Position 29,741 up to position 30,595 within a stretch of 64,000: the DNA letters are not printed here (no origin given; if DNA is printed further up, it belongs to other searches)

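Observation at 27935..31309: wHTH + twin paralogous 6-TM proteins + NatAB-like ABC exporter: candidate uncharacterised membrane module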

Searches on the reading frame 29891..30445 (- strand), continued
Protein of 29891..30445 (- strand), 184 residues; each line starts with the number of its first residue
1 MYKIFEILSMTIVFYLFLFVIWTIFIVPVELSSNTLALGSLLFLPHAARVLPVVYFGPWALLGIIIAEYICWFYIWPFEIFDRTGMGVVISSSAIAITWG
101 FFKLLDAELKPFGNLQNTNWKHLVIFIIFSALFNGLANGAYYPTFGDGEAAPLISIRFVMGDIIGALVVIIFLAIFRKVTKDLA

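Call 55: find_encoding_contigs(protein=P0253, flank=5000, max_places=2)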
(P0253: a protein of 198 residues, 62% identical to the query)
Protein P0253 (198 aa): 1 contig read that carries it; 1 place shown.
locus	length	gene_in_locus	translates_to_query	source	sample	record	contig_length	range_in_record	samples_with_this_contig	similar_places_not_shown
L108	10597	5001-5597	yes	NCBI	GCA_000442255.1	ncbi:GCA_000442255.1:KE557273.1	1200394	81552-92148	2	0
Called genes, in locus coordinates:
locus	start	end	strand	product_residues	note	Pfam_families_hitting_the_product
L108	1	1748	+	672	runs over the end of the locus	PF00724:Oxidored_FMN, PF00070:Pyr_redox (faint), PF00890:FAD_binding_2 (weak), PF01266:DAO (weak), PF03486:HI0933_like (weak), PF07992:Pyr_redox_2, PF12831:FAD_oxidored, PF13450:NAD_binding_8, +1 more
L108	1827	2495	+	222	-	-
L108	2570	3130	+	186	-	PF01965:DJ-1_PfpI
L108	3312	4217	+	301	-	PF00126:HTH_1, PF03466:LysR_substrate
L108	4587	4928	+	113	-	-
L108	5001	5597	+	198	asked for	PF05231:MASE1 (weak)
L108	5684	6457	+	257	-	PF00520:Ion_trans, PF08016:PKD_channel (faint)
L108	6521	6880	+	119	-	PF01205:Impact_N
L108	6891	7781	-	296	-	PF00691:OmpA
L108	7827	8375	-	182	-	PF02627:CMD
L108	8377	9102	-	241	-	PF00583:Acetyltransf_1, PF13508:Acetyltransf_7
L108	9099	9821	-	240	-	PF00994:MoCF_biosynth, PF24102:FLAD1_M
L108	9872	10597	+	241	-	PF17746:SfsA_N, PF03749:SfsA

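Call 56: find_encoding_contigs(protein=P0264, flank=5000, max_places=2)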
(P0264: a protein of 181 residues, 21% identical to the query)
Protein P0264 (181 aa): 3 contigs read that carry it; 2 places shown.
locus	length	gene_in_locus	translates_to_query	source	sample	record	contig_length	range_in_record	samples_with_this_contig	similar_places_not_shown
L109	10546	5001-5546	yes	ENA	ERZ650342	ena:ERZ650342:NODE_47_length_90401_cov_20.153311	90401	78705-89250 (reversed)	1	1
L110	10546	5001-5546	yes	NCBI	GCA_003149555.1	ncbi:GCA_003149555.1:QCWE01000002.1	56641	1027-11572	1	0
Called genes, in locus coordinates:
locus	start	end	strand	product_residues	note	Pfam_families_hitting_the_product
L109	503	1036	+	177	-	-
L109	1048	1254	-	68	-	-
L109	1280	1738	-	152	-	-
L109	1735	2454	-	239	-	PF01128:IspD, PF12804:NTP_transf_3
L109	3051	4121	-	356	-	PF00953:Glycos_transf_4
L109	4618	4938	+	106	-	-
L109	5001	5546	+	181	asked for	-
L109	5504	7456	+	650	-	PF25973:BSH_CzcB (faint)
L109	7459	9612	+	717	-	-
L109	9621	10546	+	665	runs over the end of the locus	PF07517:SecA_DEAD, PF00270:DEAD (faint), PF01043:SecA_PP_bind, PF21090:P-loop_SecA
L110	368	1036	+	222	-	-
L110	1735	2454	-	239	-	PF01128:IspD, PF12804:NTP_transf_3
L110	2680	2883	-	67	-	-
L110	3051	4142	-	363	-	PF00953:Glycos_transf_4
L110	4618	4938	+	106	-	-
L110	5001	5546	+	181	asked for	-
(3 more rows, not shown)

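Call 63: fold_search(model_id=the predicted structure, library=pdb)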
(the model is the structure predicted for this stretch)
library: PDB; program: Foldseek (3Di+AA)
matches with E <= 10: 188; with E <= 0.001: 0
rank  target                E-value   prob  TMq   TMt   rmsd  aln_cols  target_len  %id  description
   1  8f6k_B                1.1e+00  0.15  0.22  0.15  18.2       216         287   13  Cryo-EM structure of a Zinc-loaded H263A/D287A mutant of the YiiP-Fab complex (released 2023-02-08)
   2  8jln_R                1.5e+00  0.30  0.31  0.22  14.3       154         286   14  T1AM-bound hTAAR1-Gs protein complex (released 2023-11-15)
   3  8w87_R                1.5e+00  0.09  0.19  0.14  15.9       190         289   14  Cryo-EM structure of the METH-TAAR1 complex (released 2023-11-22)
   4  1lw1_C                1.7e+00  0.09  0.23  0.23  12.0       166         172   16  Crystal Structure Of Mycobacterium Tuberculosis Alkylperoxidase Ahpd H137F mutant (released 2002-07-17)
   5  5edl                  1.9e+00  0.77  0.55  0.52   4.3       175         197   14  Crystal structure of an S-component of ECF transporter (released 2016-08-17)
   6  8uhb_A                1.9e+00  0.21  0.32  0.21  16.0       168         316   15  Cryo-EM Structure of the Ro5256390-bound hTA1-Gs heterotrimer signaling complex (released 2024-01-10)
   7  6kuw_B                2.0e+00  0.08  0.19  0.11  13.6       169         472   15  Crystal structure of human alpha2C adrenergic G protein-coupled receptor. (released 2019-12-04)
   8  7xk8_R                2.1e+00  0.13  0.23  0.17  13.0       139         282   22  Cryo-EM structure of the Neuromedin U receptor 2 (NMUR2) in complex with G Protein and its endogeneous Peptide-Agonist (released 2023-02-22)
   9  4o5m_A                2.2e+00  0.16  0.25  0.15  13.9       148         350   14  X-ray Crystal Structure of Isovaleryl-CoA Dehydrogenase from Brucella suis (released 2014-01-01)
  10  9jq4_A                2.2e+00  0.11  0.23  0.14  11.8       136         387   14  Structure of human IVD in complex with FAD and butyryl-CoA (released 2025-06-11)
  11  4ene_B                2.2e+00  0.11  0.25  0.13  18.0       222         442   15  Structure of the N- and C-terminal trimmed ClC-ec1 Cl-/H+ antiporter and Fab Complex (released 2012-12-26)
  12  8w8a_R                2.3e+00  0.21  0.32  0.22  14.7       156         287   17  Cryo-EM structure of the RO5256390-TAAR1 complex (released 2023-11-22)
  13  1lw1_B                2.3e+00  0.15  0.31  0.33   9.5       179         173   14  Crystal Structure Of Mycobacterium Tuberculosis Alkylperoxidase Ahpd H137F mutant (released 2002-07-17)
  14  2ht4_A                2.3e+00  0.10  0.24  0.13  15.5       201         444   16  Structure of the Escherichia coli ClC chloride channel Y445W mutant and Fab complex (released 2006-09-19)
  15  7eib_A                2.6e+00  0.06  0.17  0.13  17.6       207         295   18  Cryo-EM structure of the type 1 bradykinin receptor in complex with the des-Arg10-kallidin and an Gq protein (released 2021-10-13)
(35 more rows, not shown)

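Call 64: search_protein_families(library=padloc, proteins=[window:29891-30445:-], max_evalue=0.01)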
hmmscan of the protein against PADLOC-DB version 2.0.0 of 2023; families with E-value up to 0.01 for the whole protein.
window:29891-30445:- (184 aa): 0 families

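Call 66: search_solved_structures(query=A3, max_evalue=10)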
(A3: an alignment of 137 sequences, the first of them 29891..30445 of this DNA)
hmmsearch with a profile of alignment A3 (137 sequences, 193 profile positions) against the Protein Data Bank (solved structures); distinct sequences matched with E-value up to 10: 0.

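Call 77: search_protein_families(library=pfam, proteins=[P0206, P0207, P0209, P0211, P0214, P0217, P0237, P0253, P0274, P0297], max_evalue=0.01)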
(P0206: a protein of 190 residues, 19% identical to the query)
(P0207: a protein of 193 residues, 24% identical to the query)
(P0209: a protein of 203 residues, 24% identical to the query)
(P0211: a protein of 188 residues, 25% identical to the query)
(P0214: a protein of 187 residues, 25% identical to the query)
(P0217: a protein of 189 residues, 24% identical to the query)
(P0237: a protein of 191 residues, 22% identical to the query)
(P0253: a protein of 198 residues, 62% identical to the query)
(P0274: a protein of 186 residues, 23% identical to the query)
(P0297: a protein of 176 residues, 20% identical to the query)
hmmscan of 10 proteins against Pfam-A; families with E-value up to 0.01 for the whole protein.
P0206 (190 aa): 1 family
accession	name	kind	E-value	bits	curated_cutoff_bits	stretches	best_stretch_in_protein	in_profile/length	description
PF05231.19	MASE1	-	2.3e-05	24.1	29.8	1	41-185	29-173/299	MASE1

P0207 (193 aa): 1 family
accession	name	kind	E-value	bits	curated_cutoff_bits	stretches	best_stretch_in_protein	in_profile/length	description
PF05231.19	MASE1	-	7.5e-06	25.7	29.8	1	37-181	29-173/299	MASE1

P0209 (203 aa): 1 family
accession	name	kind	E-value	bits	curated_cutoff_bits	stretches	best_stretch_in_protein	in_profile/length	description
PF05231.19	MASE1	-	2.6e-06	27.2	29.8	1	54-200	29-175/299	MASE1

P0211 (188 aa): 1 family
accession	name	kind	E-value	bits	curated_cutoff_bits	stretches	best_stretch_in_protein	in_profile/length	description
PF05231.19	MASE1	-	1.9e-07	30.9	29.8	1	36-186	28-178/299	MASE1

P0214 (187 aa): 1 family
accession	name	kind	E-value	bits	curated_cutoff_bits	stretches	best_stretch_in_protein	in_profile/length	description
PF05231.19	MASE1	-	1.7e-06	27.8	29.8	1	37-181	29-173/299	MASE1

P0217 (189 aa): 1 family
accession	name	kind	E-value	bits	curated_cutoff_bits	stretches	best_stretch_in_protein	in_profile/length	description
PF05231.19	MASE1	-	1.4e-06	28.1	29.8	1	37-181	29-173/299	MASE1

P0237 (191 aa): 2 families
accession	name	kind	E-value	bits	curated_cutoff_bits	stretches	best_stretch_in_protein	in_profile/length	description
PF05231.19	MASE1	-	1e-05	25.2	29.8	1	40-184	29-173/299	MASE1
PF11345.13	DUF3147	-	0.006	17.4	23.6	0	92-180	25-106/111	Protein of unknown function (DUF3147)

P0253 (198 aa): 1 family
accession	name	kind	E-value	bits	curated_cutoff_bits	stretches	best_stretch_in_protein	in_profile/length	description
PF05231.19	MASE1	-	2.7e-06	27.1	29.8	1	37-187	25-175/299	MASE1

P0274 (186 aa): 1 family
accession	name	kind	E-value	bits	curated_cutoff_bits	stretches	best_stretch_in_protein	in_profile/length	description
PF05231.19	MASE1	-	5.3e-08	32.8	29.8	1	37-184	29-176/299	MASE1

P0297 (176 aa): 1 family
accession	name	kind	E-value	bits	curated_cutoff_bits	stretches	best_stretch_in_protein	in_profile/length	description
PF05231.19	MASE1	-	4.9e-06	26.3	29.8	1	26-173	29-176/299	MASE1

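Call 79: search_protein_families(library=pfam, proteins=[L005:734-1111:+, L109:5504-7456:+, L109:7459-9612:+, L108:4587-4928:+, L107:4668-4934:+, L109:4618-4938:+], max_evalue=0.01)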
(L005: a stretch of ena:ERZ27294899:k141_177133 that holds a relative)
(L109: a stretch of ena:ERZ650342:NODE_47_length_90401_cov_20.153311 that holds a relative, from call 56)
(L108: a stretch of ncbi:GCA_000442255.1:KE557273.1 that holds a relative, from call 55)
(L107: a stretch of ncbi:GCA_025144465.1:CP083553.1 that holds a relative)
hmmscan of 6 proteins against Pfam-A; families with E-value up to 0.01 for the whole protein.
L005:734-1111:+ (126 aa): 1 family
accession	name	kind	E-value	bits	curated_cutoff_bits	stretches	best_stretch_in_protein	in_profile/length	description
PF00903.31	Glyoxalase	-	2.5e-05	25.1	20.6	1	9-125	4-117/121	Glyoxalase/Bleomycin resistance protein/Dioxygenase superfamily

L109:5504-7456:+ (650 aa): 7 families
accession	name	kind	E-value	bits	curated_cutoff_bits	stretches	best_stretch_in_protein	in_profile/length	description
PF16576.10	HlyD_D23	-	5.1e-13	49.2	30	1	402-589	3-188/214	Barrel-sandwich domain of CusB or HlyD membrane-fusion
PF13437.12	HlyD_3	-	9.2e-13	49.3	22.2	1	509-607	1-96/106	HlyD family secretion protein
PF13533.13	Biotin_lipoyl_2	-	1.5e-06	28.3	29.8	1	420-450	2-32/32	Biotin-lipoyl like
PF13492.12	GAF_3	-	3.5e-05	24.7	27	1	225-346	13-122/129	GAF domain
PF01590.32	GAF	-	0.00071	20.6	22.4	1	216-344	4-126/133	GAF domain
PF00364.28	Biotin_lipoyl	-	0.0013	18.9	22.1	1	420-449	44-73/73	Biotin-requiring enzyme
PF13185.12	GAF_2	-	0.0023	18.6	28.6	0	299-346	83-130/136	GAF domain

L109:7459-9612:+ (717 aa): 4 families
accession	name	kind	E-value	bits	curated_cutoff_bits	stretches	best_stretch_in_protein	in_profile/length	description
PF13437.12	HlyD_3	-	7.3e-10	40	22.2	1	553-639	2-86/106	HlyD family secretion protein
PF02163.28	Peptidase_M50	-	7.1e-05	22.7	27.2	1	199-303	2-106/221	Peptidase family M50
PF05402.18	PqqD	-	0.00044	20.9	23.4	1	38-101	3-67/67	Coenzyme PQQ synthesis protein D (PqqD)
PF16576.10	HlyD_D23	-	0.0018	18.1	30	1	463-633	20-188/214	Barrel-sandwich domain of CusB or HlyD membrane-fusion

L108:4587-4928:+ (113 aa): 0 families

L107:4668-4934:+ (88 aa): 0 families

L109:4618-4938:+ (106 aa): 0 families

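Call 80: find_encoding_contigs(protein=P0065, flank=5000, max_places=2)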
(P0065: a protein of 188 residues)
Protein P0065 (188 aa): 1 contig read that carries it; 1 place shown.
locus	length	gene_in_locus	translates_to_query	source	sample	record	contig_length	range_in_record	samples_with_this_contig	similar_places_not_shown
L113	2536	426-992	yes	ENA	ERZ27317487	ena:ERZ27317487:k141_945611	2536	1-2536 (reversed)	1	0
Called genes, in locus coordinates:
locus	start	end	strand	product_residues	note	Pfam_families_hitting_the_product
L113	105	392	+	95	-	PF12802:MarR_2 (weak)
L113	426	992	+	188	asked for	-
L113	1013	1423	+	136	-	PF00903:Glyoxalase (weak)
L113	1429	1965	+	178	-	PF07883:Cupin_2 (weak)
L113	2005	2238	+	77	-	-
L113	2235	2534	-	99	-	?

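Call 81: find_encoding_contigs(protein=P0066, flank=5000, max_places=2)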
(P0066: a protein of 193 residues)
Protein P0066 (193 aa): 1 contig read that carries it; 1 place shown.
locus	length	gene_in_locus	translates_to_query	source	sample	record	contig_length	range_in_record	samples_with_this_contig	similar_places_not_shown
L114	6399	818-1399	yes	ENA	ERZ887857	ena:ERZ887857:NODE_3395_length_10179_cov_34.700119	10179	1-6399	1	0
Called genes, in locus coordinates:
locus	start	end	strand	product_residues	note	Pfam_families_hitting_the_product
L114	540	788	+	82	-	PF01978:TrmB, PF12802:MarR_2 (weak), PF01047:MarR (weak)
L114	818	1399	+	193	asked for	-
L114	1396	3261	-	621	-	PF05960:DUF885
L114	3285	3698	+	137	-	PF00903:Glyoxalase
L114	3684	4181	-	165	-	PF13577:SnoaL_4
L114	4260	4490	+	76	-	-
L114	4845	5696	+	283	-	PF00892:EamA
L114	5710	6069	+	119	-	PF00581:Rhodanese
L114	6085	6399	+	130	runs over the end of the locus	PF00903:Glyoxalase (weak)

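Call 95: predict_structure(alignment_id=A7)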
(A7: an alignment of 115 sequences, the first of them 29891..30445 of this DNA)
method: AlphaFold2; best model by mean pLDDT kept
length: 184 residues; sequences in the alignment: 115
mean_pLDDT: 85.2   pTM: 0.85
mean pLDDT of the five models: 85.2, 85.1, 84.0, 83.8, 83.7
residues with pLDDT >= 90: 100; 70-90: 49; 50-70: 34; < 50: 1
segments of 3 or more residues with pLDDT < 50: none
pLDDT, mean of each block of 10 residues (from residue 1): 89 98 92 68 95 92 95 83 76 95 76 60 93 92 64 85 97 91 72
secondary structure, 60 per line:
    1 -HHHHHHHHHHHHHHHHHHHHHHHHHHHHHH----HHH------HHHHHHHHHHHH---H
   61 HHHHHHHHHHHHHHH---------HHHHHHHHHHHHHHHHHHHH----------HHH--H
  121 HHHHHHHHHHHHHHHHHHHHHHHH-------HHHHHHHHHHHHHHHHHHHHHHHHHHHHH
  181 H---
elements in order: H2-31 H45-56 H60-75 H85-104 H120-144 H152-181
